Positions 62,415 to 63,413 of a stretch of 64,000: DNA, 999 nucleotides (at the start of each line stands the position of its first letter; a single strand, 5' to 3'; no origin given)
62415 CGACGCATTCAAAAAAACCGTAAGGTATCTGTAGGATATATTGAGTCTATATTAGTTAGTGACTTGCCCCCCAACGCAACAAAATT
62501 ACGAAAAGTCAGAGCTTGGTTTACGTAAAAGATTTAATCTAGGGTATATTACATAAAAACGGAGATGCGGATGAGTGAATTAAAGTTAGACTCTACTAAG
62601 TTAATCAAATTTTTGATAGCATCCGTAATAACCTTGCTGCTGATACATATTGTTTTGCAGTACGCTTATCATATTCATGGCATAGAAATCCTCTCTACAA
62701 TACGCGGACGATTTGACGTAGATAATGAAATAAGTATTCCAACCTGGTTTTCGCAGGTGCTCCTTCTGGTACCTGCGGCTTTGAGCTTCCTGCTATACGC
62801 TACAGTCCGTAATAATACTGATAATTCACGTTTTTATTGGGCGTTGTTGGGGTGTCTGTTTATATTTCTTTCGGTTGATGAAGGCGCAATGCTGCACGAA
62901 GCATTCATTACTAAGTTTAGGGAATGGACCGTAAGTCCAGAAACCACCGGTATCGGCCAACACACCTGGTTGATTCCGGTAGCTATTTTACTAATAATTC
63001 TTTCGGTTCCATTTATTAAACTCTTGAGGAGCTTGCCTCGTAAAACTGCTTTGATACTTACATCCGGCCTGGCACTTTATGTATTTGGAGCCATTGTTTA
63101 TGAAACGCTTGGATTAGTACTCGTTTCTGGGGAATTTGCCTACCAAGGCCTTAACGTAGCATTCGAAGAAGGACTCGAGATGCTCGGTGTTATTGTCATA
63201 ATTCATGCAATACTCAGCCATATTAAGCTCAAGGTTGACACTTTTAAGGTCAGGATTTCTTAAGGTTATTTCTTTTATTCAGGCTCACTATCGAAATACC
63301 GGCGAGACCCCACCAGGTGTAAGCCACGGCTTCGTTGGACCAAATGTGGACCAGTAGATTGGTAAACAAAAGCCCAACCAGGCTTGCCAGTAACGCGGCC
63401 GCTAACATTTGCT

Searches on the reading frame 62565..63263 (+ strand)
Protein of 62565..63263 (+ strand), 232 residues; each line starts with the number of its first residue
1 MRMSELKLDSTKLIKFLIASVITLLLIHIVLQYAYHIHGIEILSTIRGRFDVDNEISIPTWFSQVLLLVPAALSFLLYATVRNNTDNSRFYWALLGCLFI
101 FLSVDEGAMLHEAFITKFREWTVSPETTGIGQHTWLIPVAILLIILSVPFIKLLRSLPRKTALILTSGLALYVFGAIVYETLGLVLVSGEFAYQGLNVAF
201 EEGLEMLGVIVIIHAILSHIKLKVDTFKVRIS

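Call 101: find_encoding_contigs(protein=window:62565-63263:+, flank=10000, max_places=1)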
Protein window:62565-63263:+ (232 aa): no gene with exactly this product is on record in the collection.
